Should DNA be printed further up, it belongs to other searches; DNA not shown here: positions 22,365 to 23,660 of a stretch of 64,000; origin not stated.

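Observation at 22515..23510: Stand-alone DUF2235 (Tle1-like) hydrolase with GFSRG nucleophile motif and the lowest GC in the window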

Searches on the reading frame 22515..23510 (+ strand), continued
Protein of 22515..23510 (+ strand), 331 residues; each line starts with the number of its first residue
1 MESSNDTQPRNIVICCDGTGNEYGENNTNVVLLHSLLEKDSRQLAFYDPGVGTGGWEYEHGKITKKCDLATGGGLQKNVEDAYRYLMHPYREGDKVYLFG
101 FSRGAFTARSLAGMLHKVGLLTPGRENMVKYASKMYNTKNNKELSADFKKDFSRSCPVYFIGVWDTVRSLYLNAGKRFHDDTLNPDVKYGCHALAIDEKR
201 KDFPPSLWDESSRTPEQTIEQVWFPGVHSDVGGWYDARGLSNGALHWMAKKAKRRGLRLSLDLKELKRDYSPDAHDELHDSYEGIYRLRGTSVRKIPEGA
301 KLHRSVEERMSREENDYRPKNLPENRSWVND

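Call 67: search_protein_families(library=pfam, proteins=[L114:6235-8112:+, L114:3774-4901:+, L114:2129-3325:+, L115:6101-7291:+, L115:7295-8806:+, L115:8890-9888:+, L117:2311-4800:+, L118:3265-3798:+, L119:6270-6833:+, L119:3176-4375:+], max_evalue=0.001)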
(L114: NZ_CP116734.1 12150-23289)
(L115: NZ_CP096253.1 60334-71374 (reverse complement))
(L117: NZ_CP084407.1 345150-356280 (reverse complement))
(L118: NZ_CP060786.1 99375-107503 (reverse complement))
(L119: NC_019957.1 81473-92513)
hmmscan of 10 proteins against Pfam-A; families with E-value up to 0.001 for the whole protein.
L114:6235-8112:+ (625 aa): 0 families

L114:3774-4901:+ (375 aa): 1 family
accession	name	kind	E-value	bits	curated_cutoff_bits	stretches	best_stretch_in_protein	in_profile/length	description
PF18145.6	SAVED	-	1.2e-48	165.8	26.2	1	183-373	1-189/190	SMODS-associated and fused to various effectors sensor domain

L114:2129-3325:+ (398 aa): 2 families
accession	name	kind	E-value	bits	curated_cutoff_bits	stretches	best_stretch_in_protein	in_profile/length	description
PF18144.7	SMODS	-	2.8e-11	44.4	26.5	1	19-172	8-160/164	Second Messenger Oligonucleotide or Dinucleotide Synthetase domain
PF21654.3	DncV-like_NTFase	-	4.1e-06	28.1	24.9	1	60-136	4-87/90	Cyclic GMP-AMP synthase DncV-like, nucleotidyltransferase domain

L115:6101-7291:+ (396 aa): 1 family
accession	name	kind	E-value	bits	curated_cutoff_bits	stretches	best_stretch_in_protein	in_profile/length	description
PF00656.27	Peptidase_C14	-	1.4e-09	38.5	21.4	1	113-305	47-225/233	Caspase domain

L115:7295-8806:+ (503 aa): 0 families

L115:8890-9888:+ (332 aa): 0 families

L117:2311-4800:+ (829 aa): 1 family
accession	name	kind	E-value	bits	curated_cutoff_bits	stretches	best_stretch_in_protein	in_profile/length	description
PF01966.28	HD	-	1.5e-05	25.7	22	1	94-162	1-46/116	HD domain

L118:3265-3798:+ (177 aa): 0 families

L119:6270-6833:+ (187 aa): 0 families

L119:3176-4375:+ (399 aa): 1 family
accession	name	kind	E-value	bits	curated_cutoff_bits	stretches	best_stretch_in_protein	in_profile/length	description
PF01083.28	Cutinase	-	4.4e-05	23.9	25.9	1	133-198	55-120/173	Cutinase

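Call 69: search_dna_similar(query=window:22515-23510:+, collection=plasmids, mode=protein, max_rows=30, rows=spread)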
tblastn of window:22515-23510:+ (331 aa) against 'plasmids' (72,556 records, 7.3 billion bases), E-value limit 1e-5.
Records with a match: 148; places in all: 160; records where one place covers at least 80% of the query: 91.
Best place of each record, by identity: <60% 148.
By first word of the organism name: Bradyrhizobium 22; Rhizobium 14; Pseudoalteromonas 9; Agrobacterium 8; Sulfitobacter 7; Vibrio 7; Ensifer 6; Roseovarius 5; Hymenobacter 4; Phaeobacter 4; and 39 more.
By predicted mobility (MOB-suite, as given by PLSDB): non-mobilizable 77; conjugative 44; mobilizable 27.
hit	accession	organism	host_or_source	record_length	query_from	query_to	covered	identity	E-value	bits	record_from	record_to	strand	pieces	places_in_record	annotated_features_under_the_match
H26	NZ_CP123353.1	Agrobacterium pusense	laboratory contaminant from a culture ...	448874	7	323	95%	40.7%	5e-46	211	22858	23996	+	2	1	none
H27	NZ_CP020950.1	Rhizobium sp. CIAT894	-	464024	6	324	96%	37.9%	6e-54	197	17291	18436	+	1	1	DUF2235 domain-containing protein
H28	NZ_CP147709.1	Bradyrhizobium septentrionale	Glycine max,cell culture,Root nodule ...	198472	10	309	91%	39.2%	3e-55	201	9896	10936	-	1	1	DUF2235 domain-containing protein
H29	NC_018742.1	Emticicia oligotrophica DSM 17448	warm spring water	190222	7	322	95%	37.0%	1e-48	181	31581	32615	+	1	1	DUF2235 domain-containing protein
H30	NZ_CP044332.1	Methylocystis parvus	-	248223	4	325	97%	34.9%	4e-42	162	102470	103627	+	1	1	DUF2235 domain-containing protein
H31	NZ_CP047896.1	Sphingomonas changnyeongensis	Single cell,Fresh water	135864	9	322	95%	34.6%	6e-33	167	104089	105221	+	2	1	none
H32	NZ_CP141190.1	Hymenobacter sp. GOD-10R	single cell,Crepidiastrum sonchifolium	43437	9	312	92%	34.3%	2e-41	160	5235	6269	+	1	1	DUF2235 domain-containing protein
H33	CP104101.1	Phaeobacter sp. G2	cell culture,Emiliania huxleyi RCC1216 ...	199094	43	326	84%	36.5%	4e-16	168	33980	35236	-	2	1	DUF2235 domain-containing protein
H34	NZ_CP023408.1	Streptomyces fungicidicus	Pig,cell culture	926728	10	322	95%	32.5%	9e-42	162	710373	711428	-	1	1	DUF2235 domain-containing protein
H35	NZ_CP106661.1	Pantoea dispersa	Philodendron erubescens,Pure ...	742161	45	310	80%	38.0%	6e-36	145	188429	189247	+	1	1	DUF2235 domain-containing protein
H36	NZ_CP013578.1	Rhizobium phaseoli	Phaseolus vulgaris,Whole ...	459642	10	257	75%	40.3%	2e-43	167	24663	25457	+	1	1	DUF2235 domain-containing protein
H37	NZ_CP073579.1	Photobacterium sp. GJ3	-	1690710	43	323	85%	34.4%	3e-35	142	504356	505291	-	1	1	record has no annotation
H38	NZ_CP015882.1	Ensifer adhaerens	silty clay loam soil (pH 6.1)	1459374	43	322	85%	34.2%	1e-37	150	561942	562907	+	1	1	none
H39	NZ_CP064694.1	Bradyrhizobium sp. 187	Acmispon strigosus,cell culture,root ...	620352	41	322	82%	34.8%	2e-12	151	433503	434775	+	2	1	DUF2235 domain-containing protein (x2) | hypothetical protein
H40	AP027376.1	Sulfitobacter pontiacus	-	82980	39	325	87%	32.6%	1e-11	142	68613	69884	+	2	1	hypothetical protein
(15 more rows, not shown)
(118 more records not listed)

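Call 70: get_annotated_region(hit=H29, flank=5000)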
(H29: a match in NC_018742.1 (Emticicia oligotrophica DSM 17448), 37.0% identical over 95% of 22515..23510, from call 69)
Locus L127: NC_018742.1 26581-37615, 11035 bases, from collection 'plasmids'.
description: Emticicia oligotrophica DSM 17448 plasmid pEMTOL01, complete sequence
organism: Emticicia oligotrophica DSM 17448 (NCBI taxid 929562)
taxonomy: Bacteria; Bacteroidota; Cytophagia; Cytophagales; Leadbetterellaceae; Emticicia; Emticicia oligotrophica; Emticicia oligotrophica DSM 17448
host: -; source: warm spring water; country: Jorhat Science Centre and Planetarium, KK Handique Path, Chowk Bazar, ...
typing (MOB-suite, as given by PLSDB): conjugative; replicon rep_cluster_2448; relaxase MOBP; mating-pair formation MPF_T
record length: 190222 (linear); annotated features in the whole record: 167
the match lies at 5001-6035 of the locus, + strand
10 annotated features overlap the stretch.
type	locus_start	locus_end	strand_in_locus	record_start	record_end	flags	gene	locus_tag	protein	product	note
CDS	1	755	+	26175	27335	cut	-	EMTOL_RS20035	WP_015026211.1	hypothetical protein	-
CDS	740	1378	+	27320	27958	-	dcd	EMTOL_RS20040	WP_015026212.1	dCTP deaminase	GO:0009394 - 2'-deoxyribonucleotide metabolic process [Evidence IEA]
CDS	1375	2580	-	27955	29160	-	-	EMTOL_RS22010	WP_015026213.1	restriction endonuclease subunit S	GO:0006304 - DNA modification [Evidence IEA]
CDS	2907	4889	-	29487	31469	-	-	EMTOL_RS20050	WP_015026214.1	class I SAM-dependent DNA methyltransferase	-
CDS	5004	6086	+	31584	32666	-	-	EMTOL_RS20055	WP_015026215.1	DUF2235 domain-containing protein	-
CDS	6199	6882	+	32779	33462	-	-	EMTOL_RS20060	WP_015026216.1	recombinase family protein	GO:0006310 - DNA recombination [Evidence IEA]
CDS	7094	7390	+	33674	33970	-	-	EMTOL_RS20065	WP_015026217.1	hypothetical protein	-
CDS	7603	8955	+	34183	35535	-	-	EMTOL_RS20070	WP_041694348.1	ATP-binding protein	-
CDS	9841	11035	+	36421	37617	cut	-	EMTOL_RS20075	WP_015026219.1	hypothetical protein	-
CDS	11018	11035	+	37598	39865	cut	-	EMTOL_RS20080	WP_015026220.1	ThiF family adenylyltransferase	-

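Call 71: get_annotated_region(hit=H30, flank=5000)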
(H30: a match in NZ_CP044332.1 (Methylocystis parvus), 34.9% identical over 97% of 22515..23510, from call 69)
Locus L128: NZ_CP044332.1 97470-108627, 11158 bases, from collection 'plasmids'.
description: Methylocystis parvus strain BRCS2 plasmid unnamed1, complete sequence
organism: Methylocystis parvus (NCBI taxid 134)
taxonomy: Bacteria; Pseudomonadota; Alphaproteobacteria; Hyphomicrobiales; Methylocystaceae; Methylocystis; Methylocystis parvus
host: -; source: -; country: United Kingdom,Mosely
typing (MOB-suite, as given by PLSDB): non-mobilizable
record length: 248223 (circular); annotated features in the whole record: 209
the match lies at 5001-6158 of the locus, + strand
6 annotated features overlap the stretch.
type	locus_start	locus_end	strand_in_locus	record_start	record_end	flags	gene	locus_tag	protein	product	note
CDS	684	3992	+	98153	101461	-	-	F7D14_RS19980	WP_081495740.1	DEAD/DEAH box helicase family protein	-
CDS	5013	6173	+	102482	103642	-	-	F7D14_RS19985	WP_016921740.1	DUF2235 domain-containing protein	-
CDS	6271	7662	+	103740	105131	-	-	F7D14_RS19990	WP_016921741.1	AAA family ATPase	-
CDS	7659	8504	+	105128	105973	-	-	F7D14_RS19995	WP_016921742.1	hypothetical protein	-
CDS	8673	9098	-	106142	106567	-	-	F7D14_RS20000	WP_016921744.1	ribbon-helix-helix protein, CopG family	GO:0006355 - regulation of DNA-templated transcription [Evidence IEA]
CDS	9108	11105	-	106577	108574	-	-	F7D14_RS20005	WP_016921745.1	conjugal transfer protein TraG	-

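Call 72: get_annotated_region(hit=H32, flank=5000)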
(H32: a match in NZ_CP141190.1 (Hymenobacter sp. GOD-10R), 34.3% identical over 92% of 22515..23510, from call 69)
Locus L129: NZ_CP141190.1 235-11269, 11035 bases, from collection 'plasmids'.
description: Hymenobacter sp. GOD-10R plasmid unnamed6, complete sequence
organism: Hymenobacter sp. GOD-10R (NCBI taxid 3093922)
taxonomy: Bacteria; Bacteroidota; Cytophagia; Cytophagales; Hymenobacteraceae; Hymenobacter; Hymenobacter sp. GOD-10R
host: -; source: single cell,Crepidiastrum sonchifolium; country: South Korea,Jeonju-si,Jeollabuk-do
typing (MOB-suite, as given by PLSDB): non-mobilizable
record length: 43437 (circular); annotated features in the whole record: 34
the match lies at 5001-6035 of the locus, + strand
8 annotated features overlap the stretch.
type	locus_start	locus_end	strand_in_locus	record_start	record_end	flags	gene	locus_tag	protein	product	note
CDS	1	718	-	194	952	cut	-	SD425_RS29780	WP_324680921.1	DUF72 domain-containing protein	-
CDS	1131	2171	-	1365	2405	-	-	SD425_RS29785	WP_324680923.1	RtcB family protein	GO:0006396 - RNA processing [Evidence IEA]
CDS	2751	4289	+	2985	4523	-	-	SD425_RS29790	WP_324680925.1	T9SS type A sorting domain-containing protein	-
CDS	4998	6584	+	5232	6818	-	-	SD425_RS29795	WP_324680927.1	DUF2235 domain-containing protein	-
CDS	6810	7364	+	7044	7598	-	-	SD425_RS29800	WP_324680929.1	hypothetical protein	-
CDS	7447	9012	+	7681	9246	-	-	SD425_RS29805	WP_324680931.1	hypothetical protein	-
CDS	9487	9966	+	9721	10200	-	-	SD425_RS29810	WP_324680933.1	transposase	GO:0006313 - DNA transposition [Evidence IEA]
CDS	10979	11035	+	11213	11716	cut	-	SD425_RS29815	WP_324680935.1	hypothetical protein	-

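Call 73: get_annotated_region(hit=H34, flank=5000)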
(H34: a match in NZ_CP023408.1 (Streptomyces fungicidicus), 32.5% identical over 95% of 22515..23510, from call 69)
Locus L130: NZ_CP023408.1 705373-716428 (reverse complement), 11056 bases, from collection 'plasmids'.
description: Streptomyces fungicidicus strain TXX3120 plasmid p1, complete sequence
organism: Streptomyces fungicidicus (NCBI taxid 68203)
taxonomy: Bacteria; Actinomycetota; Actinomycetes; Kitasatosporales; Streptomycetaceae; Streptomyces; Streptomyces fungicidicus
host: -; source: Pig,cell culture; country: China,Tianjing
typing (MOB-suite, as given by PLSDB): non-mobilizable
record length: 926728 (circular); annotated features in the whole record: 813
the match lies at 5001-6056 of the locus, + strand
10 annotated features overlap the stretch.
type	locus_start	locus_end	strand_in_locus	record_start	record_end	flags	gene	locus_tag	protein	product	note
CDS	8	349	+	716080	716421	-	-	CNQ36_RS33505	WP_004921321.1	STAS domain-containing protein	-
CDS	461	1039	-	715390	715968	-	-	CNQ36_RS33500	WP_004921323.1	DNA starvation/stationary phase protection protein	-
CDS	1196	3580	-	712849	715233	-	-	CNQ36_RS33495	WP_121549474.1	phosphoketolase family protein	-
CDS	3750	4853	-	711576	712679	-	-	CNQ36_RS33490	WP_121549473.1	P1 family peptidase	-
CDS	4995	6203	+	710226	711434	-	-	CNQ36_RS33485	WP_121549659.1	DUF2235 domain-containing protein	-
CDS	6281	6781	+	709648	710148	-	-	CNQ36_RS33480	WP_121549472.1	N-acetyltransferase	-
CDS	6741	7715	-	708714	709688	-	-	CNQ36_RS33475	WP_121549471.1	ion transporter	GO:0034220 - monoatomic ion transmembrane transport [Evidence IEA]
CDS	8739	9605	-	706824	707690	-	-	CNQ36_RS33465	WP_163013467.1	peptidoglycan-binding protein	-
CDS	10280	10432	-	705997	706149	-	-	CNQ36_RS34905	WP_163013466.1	hypothetical protein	-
CDS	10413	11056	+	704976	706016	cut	-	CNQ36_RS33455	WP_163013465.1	hypothetical protein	-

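Call 74: get_annotated_region(hit=H27, flank=5000)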
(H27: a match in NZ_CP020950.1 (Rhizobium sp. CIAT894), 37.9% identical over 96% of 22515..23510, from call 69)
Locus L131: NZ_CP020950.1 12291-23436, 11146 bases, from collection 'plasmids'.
description: Rhizobium sp. CIAT894 plasmid pRheCIAT894c, complete sequence
organism: Rhizobium sp. CIAT894 (NCBI taxid 2020312)
taxonomy: Bacteria; Pseudomonadota; Alphaproteobacteria; Hyphomicrobiales; Rhizobiaceae; Rhizobium; Rhizobium sp. CIAT894
host: -; source: -; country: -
typing (MOB-suite, as given by PLSDB): conjugative; replicon rep_cluster_287; relaxase MOBQ; mating-pair formation MPF_T
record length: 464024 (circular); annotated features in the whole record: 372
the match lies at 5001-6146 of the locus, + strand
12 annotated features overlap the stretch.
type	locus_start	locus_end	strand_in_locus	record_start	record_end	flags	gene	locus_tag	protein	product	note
CDS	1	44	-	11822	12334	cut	-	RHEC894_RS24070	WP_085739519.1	hypothetical protein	-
CDS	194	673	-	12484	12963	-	-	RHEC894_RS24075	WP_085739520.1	hypothetical protein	-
CDS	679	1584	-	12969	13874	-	-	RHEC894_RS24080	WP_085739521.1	ImmA/IrrE family metallo-endopeptidase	-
CDS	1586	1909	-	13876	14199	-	-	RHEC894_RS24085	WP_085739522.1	helix-turn-helix transcriptional regulator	-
CDS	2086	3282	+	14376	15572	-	-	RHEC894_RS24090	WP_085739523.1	nucleotidyltransferase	-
CDS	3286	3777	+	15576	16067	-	-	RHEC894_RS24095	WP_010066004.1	hypothetical protein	-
CDS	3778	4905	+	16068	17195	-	-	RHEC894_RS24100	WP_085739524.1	HNH endonuclease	-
CDS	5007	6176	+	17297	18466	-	-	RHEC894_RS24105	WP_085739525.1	DUF2235 domain-containing protein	-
CDS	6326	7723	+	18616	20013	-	-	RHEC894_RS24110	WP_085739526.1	ATP-binding protein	-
CDS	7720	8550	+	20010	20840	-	-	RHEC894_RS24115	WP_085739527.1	hypothetical protein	-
CDS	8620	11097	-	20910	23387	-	-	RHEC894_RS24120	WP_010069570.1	HD domain-containing protein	-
CDS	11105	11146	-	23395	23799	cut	-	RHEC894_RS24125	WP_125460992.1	hypothetical protein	-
